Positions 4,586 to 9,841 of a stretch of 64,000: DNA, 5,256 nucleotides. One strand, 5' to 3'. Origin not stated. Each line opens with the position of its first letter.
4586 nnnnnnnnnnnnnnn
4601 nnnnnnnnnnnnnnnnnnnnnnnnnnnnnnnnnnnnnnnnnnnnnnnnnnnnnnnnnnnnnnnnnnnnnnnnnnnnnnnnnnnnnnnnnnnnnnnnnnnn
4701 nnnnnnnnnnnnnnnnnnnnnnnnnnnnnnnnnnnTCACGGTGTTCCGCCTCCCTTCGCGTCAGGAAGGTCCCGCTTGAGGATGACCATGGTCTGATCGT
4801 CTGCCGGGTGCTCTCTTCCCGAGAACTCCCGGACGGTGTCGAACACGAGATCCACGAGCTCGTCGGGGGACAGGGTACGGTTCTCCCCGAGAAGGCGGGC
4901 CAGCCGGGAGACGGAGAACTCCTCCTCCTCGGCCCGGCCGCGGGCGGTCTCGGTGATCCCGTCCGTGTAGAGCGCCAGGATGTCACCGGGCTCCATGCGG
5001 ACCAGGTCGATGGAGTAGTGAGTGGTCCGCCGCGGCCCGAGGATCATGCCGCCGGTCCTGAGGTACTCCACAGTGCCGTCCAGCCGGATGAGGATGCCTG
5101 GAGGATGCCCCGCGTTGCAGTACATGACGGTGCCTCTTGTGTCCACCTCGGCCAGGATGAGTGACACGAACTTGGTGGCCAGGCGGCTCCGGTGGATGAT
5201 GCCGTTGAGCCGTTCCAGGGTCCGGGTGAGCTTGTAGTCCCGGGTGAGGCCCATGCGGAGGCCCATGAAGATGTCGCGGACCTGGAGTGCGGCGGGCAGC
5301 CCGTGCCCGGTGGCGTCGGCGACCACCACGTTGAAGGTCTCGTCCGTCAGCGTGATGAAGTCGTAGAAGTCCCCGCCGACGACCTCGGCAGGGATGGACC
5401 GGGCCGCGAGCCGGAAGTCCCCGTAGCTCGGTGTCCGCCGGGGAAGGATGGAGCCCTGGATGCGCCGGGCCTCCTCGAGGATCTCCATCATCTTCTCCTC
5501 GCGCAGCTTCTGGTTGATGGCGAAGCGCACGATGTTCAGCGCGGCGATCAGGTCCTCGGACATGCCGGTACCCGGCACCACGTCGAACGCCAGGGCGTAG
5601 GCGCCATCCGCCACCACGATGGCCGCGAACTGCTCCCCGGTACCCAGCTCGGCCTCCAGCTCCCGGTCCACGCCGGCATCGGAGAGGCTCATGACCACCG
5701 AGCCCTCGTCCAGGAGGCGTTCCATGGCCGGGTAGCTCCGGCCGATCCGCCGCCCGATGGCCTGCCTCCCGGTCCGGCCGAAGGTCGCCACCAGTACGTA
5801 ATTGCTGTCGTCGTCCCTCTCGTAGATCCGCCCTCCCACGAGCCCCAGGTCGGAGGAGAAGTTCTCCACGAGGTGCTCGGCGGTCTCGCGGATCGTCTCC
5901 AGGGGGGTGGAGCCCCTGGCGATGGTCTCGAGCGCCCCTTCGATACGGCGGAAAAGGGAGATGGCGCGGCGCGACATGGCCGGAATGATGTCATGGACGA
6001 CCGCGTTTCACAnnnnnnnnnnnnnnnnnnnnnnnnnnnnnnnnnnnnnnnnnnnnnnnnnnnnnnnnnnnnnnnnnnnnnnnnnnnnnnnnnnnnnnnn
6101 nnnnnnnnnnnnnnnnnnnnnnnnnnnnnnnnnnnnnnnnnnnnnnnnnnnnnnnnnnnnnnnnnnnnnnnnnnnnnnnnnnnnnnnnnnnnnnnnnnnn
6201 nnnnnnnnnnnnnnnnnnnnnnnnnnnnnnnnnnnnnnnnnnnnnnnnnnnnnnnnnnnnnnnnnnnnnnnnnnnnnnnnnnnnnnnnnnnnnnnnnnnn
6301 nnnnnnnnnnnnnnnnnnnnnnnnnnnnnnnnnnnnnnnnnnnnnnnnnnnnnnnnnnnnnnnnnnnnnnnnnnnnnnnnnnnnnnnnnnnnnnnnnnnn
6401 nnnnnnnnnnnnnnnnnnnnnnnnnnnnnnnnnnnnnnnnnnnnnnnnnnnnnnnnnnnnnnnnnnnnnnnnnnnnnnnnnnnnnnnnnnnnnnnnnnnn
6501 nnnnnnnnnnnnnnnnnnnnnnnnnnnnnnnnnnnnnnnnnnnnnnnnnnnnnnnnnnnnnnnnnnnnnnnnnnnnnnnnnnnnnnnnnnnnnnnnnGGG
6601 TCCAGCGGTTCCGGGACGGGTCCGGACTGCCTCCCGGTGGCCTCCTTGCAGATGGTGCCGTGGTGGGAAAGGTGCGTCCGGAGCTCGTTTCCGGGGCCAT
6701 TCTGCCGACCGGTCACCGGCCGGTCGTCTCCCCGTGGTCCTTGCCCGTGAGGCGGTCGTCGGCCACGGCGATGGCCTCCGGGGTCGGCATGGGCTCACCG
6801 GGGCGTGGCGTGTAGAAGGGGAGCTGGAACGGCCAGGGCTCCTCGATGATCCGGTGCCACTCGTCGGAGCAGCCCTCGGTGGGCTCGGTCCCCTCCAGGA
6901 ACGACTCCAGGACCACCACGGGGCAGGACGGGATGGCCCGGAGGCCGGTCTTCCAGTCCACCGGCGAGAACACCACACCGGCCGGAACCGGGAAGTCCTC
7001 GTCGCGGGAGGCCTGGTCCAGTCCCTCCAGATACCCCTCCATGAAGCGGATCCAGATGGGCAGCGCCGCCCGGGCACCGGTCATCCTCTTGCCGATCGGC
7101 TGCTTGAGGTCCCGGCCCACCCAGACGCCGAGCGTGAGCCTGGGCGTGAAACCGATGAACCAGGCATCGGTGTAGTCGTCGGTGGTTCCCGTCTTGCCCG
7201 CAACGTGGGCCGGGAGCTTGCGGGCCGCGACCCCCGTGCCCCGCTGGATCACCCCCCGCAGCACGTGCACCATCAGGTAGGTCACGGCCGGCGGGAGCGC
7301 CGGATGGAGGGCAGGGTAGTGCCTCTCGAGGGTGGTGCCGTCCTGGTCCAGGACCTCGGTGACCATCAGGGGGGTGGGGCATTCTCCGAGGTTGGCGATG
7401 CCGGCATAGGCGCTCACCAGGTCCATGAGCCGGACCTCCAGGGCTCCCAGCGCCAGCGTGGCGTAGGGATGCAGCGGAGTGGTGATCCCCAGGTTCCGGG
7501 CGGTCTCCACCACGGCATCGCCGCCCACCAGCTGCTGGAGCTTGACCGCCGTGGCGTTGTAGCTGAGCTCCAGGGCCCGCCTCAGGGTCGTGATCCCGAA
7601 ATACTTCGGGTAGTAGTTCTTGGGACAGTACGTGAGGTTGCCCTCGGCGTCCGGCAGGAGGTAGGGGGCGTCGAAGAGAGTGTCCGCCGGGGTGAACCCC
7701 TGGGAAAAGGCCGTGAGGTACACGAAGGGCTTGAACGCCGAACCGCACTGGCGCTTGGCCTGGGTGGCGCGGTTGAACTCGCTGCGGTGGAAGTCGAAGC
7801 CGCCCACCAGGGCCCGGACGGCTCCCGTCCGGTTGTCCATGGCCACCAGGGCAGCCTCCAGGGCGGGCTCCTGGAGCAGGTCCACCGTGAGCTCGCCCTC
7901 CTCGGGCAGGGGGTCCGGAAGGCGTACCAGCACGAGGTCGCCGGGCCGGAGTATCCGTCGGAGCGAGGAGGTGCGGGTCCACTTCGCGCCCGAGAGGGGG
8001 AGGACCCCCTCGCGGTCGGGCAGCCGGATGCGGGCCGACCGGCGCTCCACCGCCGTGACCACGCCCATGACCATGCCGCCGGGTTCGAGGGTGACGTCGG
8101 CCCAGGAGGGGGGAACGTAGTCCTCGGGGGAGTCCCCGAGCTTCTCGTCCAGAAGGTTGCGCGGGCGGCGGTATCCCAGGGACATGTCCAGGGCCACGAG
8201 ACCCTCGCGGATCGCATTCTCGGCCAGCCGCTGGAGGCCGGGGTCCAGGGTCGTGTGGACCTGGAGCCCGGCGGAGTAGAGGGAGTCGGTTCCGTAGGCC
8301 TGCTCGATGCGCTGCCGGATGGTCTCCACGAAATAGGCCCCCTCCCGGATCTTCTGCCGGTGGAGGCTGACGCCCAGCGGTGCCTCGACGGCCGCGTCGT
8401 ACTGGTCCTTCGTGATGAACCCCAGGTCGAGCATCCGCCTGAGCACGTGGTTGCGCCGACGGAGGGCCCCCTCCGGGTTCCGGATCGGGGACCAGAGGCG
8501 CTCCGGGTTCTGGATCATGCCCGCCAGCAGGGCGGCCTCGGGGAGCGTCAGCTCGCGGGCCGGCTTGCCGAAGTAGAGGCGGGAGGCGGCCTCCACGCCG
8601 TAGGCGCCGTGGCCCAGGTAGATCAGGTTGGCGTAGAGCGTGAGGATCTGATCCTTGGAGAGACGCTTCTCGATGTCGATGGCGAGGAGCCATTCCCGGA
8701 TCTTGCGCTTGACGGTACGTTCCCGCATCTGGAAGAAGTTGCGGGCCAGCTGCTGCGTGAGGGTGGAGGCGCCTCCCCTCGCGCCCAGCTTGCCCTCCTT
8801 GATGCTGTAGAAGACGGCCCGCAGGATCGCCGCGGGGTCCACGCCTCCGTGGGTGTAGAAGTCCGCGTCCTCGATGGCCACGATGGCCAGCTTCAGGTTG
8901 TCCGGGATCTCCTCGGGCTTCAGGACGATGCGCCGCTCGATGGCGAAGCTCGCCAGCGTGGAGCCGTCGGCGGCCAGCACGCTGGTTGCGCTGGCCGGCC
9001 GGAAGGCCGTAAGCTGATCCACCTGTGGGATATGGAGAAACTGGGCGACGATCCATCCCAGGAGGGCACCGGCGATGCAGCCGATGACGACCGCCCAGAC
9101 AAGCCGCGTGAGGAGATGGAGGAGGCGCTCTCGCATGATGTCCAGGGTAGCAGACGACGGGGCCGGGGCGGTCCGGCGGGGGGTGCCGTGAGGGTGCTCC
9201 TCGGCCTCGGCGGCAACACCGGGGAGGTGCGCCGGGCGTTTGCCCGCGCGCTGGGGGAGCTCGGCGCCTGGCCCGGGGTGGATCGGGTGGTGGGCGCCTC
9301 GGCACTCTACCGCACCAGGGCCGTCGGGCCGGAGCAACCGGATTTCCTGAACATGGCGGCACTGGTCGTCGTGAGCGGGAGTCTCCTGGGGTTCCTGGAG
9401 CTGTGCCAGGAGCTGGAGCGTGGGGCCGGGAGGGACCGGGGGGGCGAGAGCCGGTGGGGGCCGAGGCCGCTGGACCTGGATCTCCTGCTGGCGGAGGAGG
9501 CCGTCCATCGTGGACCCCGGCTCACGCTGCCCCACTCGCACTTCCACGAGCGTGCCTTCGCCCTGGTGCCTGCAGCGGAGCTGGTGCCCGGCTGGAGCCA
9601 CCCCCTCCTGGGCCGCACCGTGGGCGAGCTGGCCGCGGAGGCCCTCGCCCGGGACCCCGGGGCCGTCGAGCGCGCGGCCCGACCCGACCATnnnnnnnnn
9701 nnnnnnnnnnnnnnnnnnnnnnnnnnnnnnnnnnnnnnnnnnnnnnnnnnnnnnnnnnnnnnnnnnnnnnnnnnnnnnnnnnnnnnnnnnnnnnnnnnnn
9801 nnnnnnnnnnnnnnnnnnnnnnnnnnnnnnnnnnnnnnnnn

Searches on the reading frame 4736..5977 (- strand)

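Call 69: search_protein_families(library=pfam, proteins=[window:4736-5977:-], max_evalue=0.00001)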
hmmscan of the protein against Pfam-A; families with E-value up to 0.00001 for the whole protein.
window:4736-5977:- (413 aa): 1 family
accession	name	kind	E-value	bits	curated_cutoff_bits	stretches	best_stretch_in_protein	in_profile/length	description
PF07228.17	SpoIIE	-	8.4e-41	140.5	25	1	212-402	2-191/192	Stage II sporulation protein E (SpoIIE)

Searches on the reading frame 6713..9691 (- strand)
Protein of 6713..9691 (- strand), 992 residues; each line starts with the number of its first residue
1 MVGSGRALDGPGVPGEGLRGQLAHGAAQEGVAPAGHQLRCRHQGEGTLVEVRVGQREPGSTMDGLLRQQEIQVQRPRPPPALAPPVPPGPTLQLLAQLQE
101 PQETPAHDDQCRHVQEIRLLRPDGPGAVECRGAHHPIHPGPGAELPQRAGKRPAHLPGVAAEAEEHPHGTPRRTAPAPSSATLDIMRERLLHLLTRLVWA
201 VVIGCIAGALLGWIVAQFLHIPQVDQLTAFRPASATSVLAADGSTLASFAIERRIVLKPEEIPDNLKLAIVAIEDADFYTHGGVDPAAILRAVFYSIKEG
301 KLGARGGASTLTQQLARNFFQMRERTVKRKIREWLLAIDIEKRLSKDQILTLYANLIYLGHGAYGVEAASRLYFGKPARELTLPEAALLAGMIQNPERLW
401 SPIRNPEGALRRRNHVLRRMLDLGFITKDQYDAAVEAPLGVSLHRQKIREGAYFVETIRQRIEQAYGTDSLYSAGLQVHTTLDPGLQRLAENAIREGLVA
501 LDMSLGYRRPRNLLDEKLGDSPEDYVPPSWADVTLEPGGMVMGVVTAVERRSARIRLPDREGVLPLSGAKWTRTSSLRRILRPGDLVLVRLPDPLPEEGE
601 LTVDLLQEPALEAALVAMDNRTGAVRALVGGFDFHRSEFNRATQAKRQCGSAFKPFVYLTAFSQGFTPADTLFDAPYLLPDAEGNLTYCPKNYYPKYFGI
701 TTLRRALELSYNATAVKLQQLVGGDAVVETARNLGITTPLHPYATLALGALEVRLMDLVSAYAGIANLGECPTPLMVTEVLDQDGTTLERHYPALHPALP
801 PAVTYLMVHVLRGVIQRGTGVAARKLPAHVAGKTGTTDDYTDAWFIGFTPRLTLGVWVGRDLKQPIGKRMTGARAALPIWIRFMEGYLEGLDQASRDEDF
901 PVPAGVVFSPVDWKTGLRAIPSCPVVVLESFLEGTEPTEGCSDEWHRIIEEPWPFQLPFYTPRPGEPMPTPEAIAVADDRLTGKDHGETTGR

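Call 69: search_protein_families(library=pfam, proteins=[window:6713-9691:-], max_evalue=0.00001)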
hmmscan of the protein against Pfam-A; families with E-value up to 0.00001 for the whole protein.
window:6713-9691:- (992 aa): 3 families
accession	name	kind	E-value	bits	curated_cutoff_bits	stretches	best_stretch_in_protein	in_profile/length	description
PF00912.28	Transgly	-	3.3e-60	203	27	1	244-420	3-177/178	Transglycosylase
PF00905.27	Transpeptidase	-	4.6e-23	82.3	22.1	1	614-851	2-267/299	Penicillin binding protein transpeptidase domain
PF17092.11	PCB_OB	-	1.3e-06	29.6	27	1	536-593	30-99/111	Penicillin-binding protein OB-like domain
